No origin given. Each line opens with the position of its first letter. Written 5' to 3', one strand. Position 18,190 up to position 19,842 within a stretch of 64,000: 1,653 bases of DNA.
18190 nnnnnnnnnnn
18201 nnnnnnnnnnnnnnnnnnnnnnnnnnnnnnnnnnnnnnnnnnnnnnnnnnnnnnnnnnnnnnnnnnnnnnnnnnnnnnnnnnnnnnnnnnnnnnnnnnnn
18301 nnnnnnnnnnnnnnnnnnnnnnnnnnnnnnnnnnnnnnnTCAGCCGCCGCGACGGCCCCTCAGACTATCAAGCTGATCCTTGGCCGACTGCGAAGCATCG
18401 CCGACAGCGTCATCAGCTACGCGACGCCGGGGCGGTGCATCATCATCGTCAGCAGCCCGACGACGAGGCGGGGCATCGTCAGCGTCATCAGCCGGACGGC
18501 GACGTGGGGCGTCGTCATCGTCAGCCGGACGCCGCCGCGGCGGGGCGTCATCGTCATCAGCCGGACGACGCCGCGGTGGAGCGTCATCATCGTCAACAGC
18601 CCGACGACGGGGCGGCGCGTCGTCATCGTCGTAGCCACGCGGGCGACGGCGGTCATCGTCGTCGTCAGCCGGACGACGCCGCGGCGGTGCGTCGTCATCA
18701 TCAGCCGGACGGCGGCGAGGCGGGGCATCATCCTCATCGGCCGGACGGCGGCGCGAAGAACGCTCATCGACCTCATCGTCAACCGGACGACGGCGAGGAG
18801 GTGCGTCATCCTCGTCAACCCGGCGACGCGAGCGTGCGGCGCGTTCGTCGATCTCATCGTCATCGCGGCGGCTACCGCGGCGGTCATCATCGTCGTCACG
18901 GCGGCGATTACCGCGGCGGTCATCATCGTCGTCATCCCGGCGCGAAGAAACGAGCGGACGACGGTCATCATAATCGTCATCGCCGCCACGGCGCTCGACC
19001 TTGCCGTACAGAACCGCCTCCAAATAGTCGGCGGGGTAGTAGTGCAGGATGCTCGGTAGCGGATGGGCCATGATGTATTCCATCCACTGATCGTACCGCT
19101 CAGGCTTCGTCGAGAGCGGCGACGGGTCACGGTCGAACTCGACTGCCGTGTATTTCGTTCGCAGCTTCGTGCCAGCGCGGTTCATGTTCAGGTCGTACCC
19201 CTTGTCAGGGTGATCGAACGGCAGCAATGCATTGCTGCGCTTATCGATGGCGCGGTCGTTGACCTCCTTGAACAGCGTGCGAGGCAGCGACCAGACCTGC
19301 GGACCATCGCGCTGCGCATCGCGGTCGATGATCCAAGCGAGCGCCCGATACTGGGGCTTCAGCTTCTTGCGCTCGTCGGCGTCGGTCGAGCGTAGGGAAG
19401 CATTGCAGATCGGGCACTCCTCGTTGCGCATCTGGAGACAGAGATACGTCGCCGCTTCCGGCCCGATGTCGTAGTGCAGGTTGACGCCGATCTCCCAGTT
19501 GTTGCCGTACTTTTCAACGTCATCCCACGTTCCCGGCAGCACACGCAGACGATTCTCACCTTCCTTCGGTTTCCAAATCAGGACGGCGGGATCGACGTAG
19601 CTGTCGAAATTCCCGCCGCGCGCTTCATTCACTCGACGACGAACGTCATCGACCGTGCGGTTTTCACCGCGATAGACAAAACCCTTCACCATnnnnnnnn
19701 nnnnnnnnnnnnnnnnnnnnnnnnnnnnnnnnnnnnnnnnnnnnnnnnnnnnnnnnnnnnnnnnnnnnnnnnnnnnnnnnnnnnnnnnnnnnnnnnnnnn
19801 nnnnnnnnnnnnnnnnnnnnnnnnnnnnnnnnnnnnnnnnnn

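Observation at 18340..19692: Replication-module protein with ~12 tandem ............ repeats appended to a Zn-binding globular domain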

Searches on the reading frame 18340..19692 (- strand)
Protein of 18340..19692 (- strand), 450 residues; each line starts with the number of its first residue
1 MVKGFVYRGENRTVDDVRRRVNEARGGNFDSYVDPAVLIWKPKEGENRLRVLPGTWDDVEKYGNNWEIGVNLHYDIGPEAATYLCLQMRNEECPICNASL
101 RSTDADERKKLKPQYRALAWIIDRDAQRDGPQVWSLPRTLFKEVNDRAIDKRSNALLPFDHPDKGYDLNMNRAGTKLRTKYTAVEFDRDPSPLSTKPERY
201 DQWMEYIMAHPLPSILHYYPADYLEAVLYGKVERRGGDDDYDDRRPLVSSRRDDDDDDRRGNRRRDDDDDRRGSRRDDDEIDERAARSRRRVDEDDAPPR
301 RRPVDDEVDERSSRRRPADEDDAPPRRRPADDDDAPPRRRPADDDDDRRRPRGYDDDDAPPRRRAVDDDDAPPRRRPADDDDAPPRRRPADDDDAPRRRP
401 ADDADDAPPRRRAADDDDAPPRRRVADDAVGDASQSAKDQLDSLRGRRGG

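Call 3: search_protein_families(library=pfam, proteins=[window:18340-19692:-], max_evalue=1)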
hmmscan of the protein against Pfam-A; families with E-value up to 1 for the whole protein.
window:18340-19692:- (450 aa): 1 family
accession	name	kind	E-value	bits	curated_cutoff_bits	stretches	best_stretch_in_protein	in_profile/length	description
PF08804.16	gp32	-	0.00024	21.6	26.8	1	43-194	1-170/208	gp32 DNA binding protein like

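Call 4: search_protein_families(library=phrogs, proteins=[window:18340-19692:-], max_evalue=0.1)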
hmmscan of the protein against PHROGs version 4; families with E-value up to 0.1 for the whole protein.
window:18340-19692:- (450 aa): 3 families
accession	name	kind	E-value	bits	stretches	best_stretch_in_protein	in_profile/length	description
phrog_34306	-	unknown function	3e-23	83.6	1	3-365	13-382/388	-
phrog_1192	-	DNA, RNA and nucleotide metabolism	6.1e-13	49.9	1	36-205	27-207/326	single strand DNA binding protein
phrog_1607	-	DNA, RNA and nucleotide metabolism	0.0074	17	1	88-192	66-179/285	single strand DNA binding protein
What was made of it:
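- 18340..19692 (-): Complete CDS (450 aa plus stop) of the gp32-type SSB. PHROG 34306 matches residues 3-365 (E 3e-23) and PHROG 1192 'single strand DNA binding protein' scores E 6e-13 (call 4).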

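Call 5: search_dna_similar(query=window:18340-19692:-, collection=phages, mode=protein, max_rows=40, max_evalue=0.001)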
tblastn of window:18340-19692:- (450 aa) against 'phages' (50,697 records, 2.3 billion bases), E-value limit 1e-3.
Records with a match: 44; places in all: 44; records where one place covers at least 80% of the query: 0.
Best place of each record, by identity: <60% 44.
By first word of the organism name: Vibrio 39; Lysinibacillus 2; Bacillus 2; Edwardsiella 1.
By host as written in the record: Vibrio parahaemolyticus 13; Vibrio alginolyticus 4; Vibrio vulnificus 3; Vibrio campbellii HY01 2; - 2; Lysinibacillus fusiformis 2; Edwardsiella piscicida EIB202 1; Vibrio alginolyticus NBRC 15630 = ATCC 17749 1; and 16 more.
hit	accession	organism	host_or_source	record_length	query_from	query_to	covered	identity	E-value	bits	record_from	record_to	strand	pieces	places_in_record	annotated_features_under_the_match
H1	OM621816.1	Edwardsiella phage vB_EpM_ZHS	Edwardsiella piscicida EIB202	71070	28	219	43%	36.7%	1e-32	137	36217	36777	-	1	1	hypothetical protein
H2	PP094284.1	Vibrio phage vB_ValS_R12Z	Vibrio alginolyticus NBRC 15630 = ATCC ...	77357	3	230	51%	29.2%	4e-25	114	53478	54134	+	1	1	hypothetical protein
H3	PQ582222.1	Vibrio phage PVP52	Vibrio parahaemolyticus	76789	3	230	51%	29.2%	6e-25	114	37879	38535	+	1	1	single-stranded DNA-binding domain-containing protein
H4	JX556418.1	Vibrio phage vB_VpaS_MAR10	Vibrio parahaemolyticus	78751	3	230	51%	28.9%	4e-24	111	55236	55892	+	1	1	hypothetical protein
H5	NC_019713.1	Vibrio phage vB_VpaS_MAR10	Vibrio parahaemolyticus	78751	3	230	51%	28.9%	4e-24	111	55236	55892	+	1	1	hypothetical protein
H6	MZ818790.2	Vibrio phage OPA17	Vibrio campbellii HY01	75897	3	230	51%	28.8%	1e-24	113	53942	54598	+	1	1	hypothetical protein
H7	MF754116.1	Vibrio phage vB_VpaS_KF6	Vibrio parahaemolyticus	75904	3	230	51%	28.8%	1e-24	113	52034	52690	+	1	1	hypothetical protein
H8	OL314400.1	Vibrio phage OTA22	Vibrio campbellii HY01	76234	3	230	51%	28.8%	1e-24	113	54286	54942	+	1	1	hypothetical protein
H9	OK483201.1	Vibrio phage F23s1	Vibrio parahaemolyticus F23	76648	3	230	51%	28.8%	1e-24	113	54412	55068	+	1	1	hypothetical protein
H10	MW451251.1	Vibrio phage TY21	Vibrio parahaemolyticus TY21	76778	3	230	51%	28.8%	1e-24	113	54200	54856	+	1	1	record has no annotation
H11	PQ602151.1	Vibrio phage PVA3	Vibrio alginolyticus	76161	3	230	51%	28.8%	1e-24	113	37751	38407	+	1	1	single-stranded DNA-binding domain-containing protein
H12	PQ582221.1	Vibrio phage PVA1_EC2022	Vibrio alginolyticus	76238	3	230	51%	28.8%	1e-24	113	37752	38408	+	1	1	single-stranded DNA-binding domain-containing protein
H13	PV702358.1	Vibrio phage RZ01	Vibrio natriegens Vmax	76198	3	230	51%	28.8%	1e-24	113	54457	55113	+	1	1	hypothetical protein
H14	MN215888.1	Vibrio phage vB_VpaS_HCMJ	Vibrio parahaemolyticus AKM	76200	3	230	51%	28.8%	1e-24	113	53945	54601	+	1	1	hypothetical protein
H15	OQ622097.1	Vibrio phage 13KS502A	Vibrio campbellii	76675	3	230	51%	28.8%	1e-24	113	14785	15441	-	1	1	hypothetical protein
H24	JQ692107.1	Vibrio phage SSP002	Vibrio vulnificus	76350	3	230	51%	28.8%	2e-24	112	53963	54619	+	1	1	hypothetical protein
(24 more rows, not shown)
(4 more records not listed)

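Call 7: find_homologous_proteins(query=window:18340-19692:-, max_evalue=0.001)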
Query window:18340-19692:- (450 aa): 74 proteins with E <= 0.001 among 8000 candidates.
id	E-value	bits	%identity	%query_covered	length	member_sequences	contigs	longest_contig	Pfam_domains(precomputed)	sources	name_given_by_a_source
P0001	2.0e-288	975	100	100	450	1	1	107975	-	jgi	-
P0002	1.6e-79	286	51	52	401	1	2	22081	-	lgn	-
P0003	1.4e-75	273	51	52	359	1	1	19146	-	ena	-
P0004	1.7e-74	270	49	51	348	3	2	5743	-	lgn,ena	-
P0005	3.4e-72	262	47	52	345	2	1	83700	PF08804.17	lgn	-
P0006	5.7e-72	261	45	52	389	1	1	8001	-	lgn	-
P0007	1.1e-68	250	43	75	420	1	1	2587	-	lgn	-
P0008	2.4e-68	249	37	87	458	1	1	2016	-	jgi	jgi:hypothetical protein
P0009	2.5e-68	249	47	53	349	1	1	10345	PF08804.17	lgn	-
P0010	1.3e-66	244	43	51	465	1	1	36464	-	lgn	-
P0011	1.9e-62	230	42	66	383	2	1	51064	-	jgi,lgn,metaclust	metaclust:\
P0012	3.3e-60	223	43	58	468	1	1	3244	-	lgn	-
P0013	2.8e-57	213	-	-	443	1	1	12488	-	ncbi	-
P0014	1.7e-55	207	38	80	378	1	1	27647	-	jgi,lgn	jgi:hypothetical protein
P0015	5.6e-55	205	37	49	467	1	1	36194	-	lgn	-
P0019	6.1e-50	189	33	76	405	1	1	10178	-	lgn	-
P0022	6.4e-47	179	38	51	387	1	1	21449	PF08804.17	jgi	jgi:gp32-like DNA binding protein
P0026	3.6e-45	173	32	79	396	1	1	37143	-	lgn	-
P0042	7.9e-40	155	37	48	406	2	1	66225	PF08804.17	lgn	-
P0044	1.6e-39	154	-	-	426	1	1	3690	PF08804.17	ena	-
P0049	6.8e-37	146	-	-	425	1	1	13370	PF08804.17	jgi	jgi:hypothetical protein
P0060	1.8e-33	134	33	50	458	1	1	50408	-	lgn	-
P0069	3.7e-16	77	30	84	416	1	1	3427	PF08804.17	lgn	-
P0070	1.7e-9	55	31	86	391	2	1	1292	PF08804.17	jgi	jgi:hypothetical protein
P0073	6.8e-4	37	53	4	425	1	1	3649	PF08804.17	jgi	jgi:hypothetical protein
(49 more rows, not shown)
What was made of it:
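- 18340..19692 (-): An identical protein, P0001, is in the protein collection from a 107,975-bp JGI contig (call 7).
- On T4 gp32-type SSB (PF08804): The window protein matches them at E values down to 1e-79 (call 7).
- The window protein matches one of them, P0005, at 47% identity over 52% of its length, E 3e-72 (call 7).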

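Call 17: find_encoding_contigs(protein=P0001, flank=10000, max_places=2)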
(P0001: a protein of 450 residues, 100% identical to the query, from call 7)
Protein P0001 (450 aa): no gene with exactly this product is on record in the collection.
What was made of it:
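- Tried and rejected: The exact protein is not on record in the contig index (call 17).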

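Call 18: find_encoding_contigs(protein=P0005, flank=8000, max_places=2)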
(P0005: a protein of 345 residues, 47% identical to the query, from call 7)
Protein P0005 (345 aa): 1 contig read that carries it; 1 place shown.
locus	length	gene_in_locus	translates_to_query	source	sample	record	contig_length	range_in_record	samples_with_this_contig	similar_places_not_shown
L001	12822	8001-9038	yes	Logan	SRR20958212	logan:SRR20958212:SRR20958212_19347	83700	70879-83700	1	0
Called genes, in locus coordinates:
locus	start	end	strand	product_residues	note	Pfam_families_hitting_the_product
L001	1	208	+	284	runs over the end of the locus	PF18723:HMUDK_hel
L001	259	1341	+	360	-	PF00303:Thymidylat_synt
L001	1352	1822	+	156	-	-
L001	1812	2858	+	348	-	-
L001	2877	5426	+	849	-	PF03167:UDG, PF01612:DNA_pol_A_exo1, PF00476:DNA_pol_A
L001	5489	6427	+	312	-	PF05496:RuvB_N (weak), PF00004:AAA, PF07728:AAA_5 (weak), PF13401:AAA_22 (faint), PF13177:DNA_pol3_delta2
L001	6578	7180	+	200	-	-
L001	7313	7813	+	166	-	-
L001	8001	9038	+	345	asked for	PF08804:gp32 (weak)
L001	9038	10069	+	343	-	PF00154:RecA_N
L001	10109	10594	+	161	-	PF02357:NusG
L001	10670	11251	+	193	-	-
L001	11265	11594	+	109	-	PF00313:CSD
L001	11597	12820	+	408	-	?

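Call 24: get_annotated_region(hit=H1, flank=6000)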
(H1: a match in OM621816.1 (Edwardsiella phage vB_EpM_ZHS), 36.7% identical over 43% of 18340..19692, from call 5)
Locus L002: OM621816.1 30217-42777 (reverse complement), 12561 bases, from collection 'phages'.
description: Edwardsiella phage vB_EpM_ZHS, complete genome.
organism: Edwardsiella phage vB_EpM_ZHS (NCBI taxid 2923251)
taxonomy: Viruses; Duplodnaviria; Heunggongvirae; Uroviricota; Caudoviricetes
host: Edwardsiella piscicida EIB202; source: river; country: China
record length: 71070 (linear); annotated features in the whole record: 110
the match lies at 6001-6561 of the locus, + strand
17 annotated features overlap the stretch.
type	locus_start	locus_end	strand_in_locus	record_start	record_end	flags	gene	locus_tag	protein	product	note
CDS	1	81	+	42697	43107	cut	-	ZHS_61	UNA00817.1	nucleoside 2-deoxyribosyltransferase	-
CDS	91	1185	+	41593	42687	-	-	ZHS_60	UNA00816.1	putative DNA polymerase III beta subunit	-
CDS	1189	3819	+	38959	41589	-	-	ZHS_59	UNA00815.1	DNA polymerase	-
CDS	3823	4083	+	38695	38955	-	-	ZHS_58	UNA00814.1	hypothetical protein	-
CDS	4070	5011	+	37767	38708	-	-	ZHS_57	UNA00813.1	putative DNA polymerase III subunit gamma and tau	-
CDS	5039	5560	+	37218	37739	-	-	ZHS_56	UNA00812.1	hypothetical protein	-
CDS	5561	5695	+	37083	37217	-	-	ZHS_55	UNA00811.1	hypothetical protein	-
CDS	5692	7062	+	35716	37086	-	-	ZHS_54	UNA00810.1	hypothetical protein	hypothetical protein ValLY3_22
CDS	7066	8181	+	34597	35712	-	-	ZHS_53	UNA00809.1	putative RecA protein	-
CDS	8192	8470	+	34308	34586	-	-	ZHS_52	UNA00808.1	hypothetical protein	-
CDS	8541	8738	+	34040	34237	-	-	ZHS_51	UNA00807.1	hypothetical protein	-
CDS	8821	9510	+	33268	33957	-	-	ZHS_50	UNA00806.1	hypothetical protein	-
CDS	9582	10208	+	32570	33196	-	-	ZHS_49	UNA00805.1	hypothetical protein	-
CDS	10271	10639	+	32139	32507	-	-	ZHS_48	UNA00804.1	hypothetical protein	-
CDS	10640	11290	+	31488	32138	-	-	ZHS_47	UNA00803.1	chaperone protein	-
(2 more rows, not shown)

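Call 26: get_annotated_region(hit=H24, flank=5000)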
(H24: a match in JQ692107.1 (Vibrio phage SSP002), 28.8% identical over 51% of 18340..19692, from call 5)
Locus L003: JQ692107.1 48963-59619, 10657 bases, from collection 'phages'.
description: Vibrio vulnificus phage SSP002, complete genome.
organism: Vibrio phage SSP002 (NCBI taxid 1161928)
taxonomy: Viruses; Duplodnaviria; Heunggongvirae; Uroviricota; Caudoviricetes; Mardecavirus; Mardecavirus SSP002
host: Vibrio vulnificus; source: raw oysters from the West Sea; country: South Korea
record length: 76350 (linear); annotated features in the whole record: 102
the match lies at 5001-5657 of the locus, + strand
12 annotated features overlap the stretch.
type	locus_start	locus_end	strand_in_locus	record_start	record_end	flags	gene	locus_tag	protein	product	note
CDS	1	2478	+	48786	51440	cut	-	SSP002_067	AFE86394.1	putative DNA polymerase I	-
CDS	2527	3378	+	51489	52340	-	-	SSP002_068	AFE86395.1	thymidylate synthase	-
CDS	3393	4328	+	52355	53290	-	-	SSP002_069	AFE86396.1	putative DNA polymerase III subunit gamma and tau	-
CDS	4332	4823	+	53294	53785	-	-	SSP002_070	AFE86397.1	hypothetical protein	-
CDS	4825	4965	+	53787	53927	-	-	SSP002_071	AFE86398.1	hypothetical protein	-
CDS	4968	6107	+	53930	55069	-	-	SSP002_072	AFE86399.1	hypothetical protein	-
CDS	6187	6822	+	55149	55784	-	-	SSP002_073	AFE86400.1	putative thymidylate kinase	-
CDS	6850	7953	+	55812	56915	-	-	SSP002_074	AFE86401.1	putative RecA protein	-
CDS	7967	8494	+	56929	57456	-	-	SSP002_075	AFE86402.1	hypothetical protein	-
CDS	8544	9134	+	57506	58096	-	-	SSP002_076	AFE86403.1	hypothetical protein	-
CDS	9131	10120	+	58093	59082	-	-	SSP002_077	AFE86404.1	putative DNA repair exonuclease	-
CDS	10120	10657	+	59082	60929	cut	-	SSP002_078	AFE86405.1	putative exonuclease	-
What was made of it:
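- On T4 gp32-type SSB (PF08804): The cassette is conserved in relatives (calls 18, 24, 26).
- The same gene order occurs in a metagenomic relative and in two cultured phage groups (calls 18, 24, 26).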

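Call 37: predict_structure(alignment_id=A2)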
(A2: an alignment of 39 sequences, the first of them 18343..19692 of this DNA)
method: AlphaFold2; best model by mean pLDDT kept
length: 450 residues; sequences in the alignment: 39
mean_pLDDT: 70.0   pTM: 0.53
mean pLDDT of the five models: 70.0, 69.5, 69.0, 67.9, 67.4
residues with pLDDT >= 90: 181; 70-90: 40; 50-70: 76; < 50: 153
segments of 3 or more residues with pLDDT < 50: 236-255, 257-259, 261-263, 265-270, 272-297, 304-316, 318-323, 326-328, 330-335, 338-340, 342-347, 352-358, 374-376, 378-380, 391-395, 402-407, 410-419, 422-428
pLDDT, mean of each block of 10 residues (from residue 1): 67 71 58 94 97 90 89 94 96 98 96 98 97 97 94 92 94 90 95 93 97 96 96 59 41 46 46 42 43 46 46 45 47 47 47 45 50 50 58 47 47 44 46 59 62
secondary structure, 60 per line:
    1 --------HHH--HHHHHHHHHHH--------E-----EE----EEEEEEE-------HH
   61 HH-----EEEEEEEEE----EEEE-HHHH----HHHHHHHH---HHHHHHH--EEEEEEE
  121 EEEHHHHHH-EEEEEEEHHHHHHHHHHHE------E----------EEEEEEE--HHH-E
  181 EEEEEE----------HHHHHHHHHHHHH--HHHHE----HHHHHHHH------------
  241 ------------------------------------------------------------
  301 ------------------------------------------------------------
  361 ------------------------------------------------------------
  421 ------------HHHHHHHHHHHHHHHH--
elements in order: H14-24 E45-51 H59-62 E68-76 E81-84 H86-89 H94-101 H105-111 E114-123 H124-129 E131-137 H138-148 E167-173 E180-186 H197-209 H212-215 H221-228 H433-448
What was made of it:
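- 18817..18984 (-): Proximal, degenerate part of the tail (residues 237-292): acidic/arginine blocks without the APP spacer (for example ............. and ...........). AF2 pLDDT is 41-46 (call 37).
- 18415..18816 (-): Main repeat array (residues 293-426): nine near-perfect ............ units plus two degenerate units. The last expansion was a 48-aa (144-bp) block duplication. AF2 predicts it disordered (call 37).
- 18349..18396 (-): C-terminal amphipathic basic helix (residues 433-448), containing the family-conserved tip motif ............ (residues 437-448, 18349-18384). AF2 predicts a helix at 433-448 with pLDDT about 60 (call 37).
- On ER/K-type single alpha-helix (charged SAH) domains: AF2 and DSSP show no helix at residues 236-432 and pLDDT below 50 (call 37).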

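Call 39: find_related_loci(query=window:18343-19692:-, collection=viral_contigs, flank=4000)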
Query window:18343-19692:- (450 aa) in viral_contigs; peptide patterns used: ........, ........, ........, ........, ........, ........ (x = any residue, [..] = any of these).
36 stretches matched a pattern, but none encodes a relative of the query by tblastn (E <= 1e-3).

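Call 41: find_related_loci(query=window:18343-19692:-, collection=metagenome_contigs, flank=3000)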
Query window:18343-19692:- (450 aa) in metagenome_contigs; peptide patterns used: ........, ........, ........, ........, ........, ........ (x = any residue, [..] = any of these).
600 stretches matched a pattern, but none encodes a relative of the query by tblastn (E <= 1e-3).

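Call 61: search_protein_families(library=pfam, proteins=[L002:5692-7059:+, L003:4968-6104:+, P0019, P0060, P0026, P0005, P0022], max_evalue=1)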
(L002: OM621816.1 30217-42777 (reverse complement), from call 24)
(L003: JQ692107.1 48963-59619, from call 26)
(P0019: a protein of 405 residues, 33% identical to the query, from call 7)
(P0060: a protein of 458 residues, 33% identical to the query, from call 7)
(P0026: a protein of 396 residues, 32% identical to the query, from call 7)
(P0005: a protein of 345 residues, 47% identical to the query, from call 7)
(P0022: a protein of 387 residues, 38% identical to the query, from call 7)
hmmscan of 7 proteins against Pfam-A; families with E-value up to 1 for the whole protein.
L002:5692-7059:+ (456 aa): 1 family
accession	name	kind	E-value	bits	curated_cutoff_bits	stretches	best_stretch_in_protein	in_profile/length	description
PF08804.16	gp32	-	3e-09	37.6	26.8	1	120-260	2-165/208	gp32 DNA binding protein like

L003:4968-6104:+ (379 aa): 1 family
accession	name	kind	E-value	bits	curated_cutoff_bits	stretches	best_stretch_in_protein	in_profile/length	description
PF08804.16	gp32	-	1.4e-06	28.9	26.8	1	49-188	1-163/208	gp32 DNA binding protein like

P0019 (405 aa): 1 family
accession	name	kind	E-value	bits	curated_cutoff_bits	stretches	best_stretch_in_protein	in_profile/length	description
PF08804.16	gp32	-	1.8e-06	28.5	26.8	1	84-193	39-164/208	gp32 DNA binding protein like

P0060 (458 aa): 1 family
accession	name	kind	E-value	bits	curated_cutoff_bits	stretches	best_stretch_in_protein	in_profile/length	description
PF08804.16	gp32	-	1.7e-09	38.5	26.8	1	147-261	42-165/208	gp32 DNA binding protein like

P0026 (396 aa): 2 families
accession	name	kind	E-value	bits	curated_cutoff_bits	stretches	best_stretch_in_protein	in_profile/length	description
PF08804.16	gp32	-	1.2e-08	35.7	26.8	1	61-211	2-170/208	gp32 DNA binding protein like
PF14447.12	Prok-RING_4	-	0.43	11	27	1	98-113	24-39/46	Prokaryotic RING finger family 4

P0005 (345 aa): 1 family
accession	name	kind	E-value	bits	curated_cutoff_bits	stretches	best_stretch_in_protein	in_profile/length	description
PF08804.16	gp32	-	1.9e-09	38.3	26.8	1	45-186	2-165/208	gp32 DNA binding protein like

P0022 (387 aa): 1 family
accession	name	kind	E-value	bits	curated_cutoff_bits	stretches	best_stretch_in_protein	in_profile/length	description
PF08804.16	gp32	-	1e-08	35.9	26.8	1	53-214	1-181/208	gp32 DNA binding protein like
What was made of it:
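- On T4 gp32-type SSB (PF08804): Seven of seven relatives score 28.5-38.5 bits (call 61).
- Seven of seven relatives tested exceed the Pfam gp32 gathering score (call 61). No Pfam domain matches the insert (call 61).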
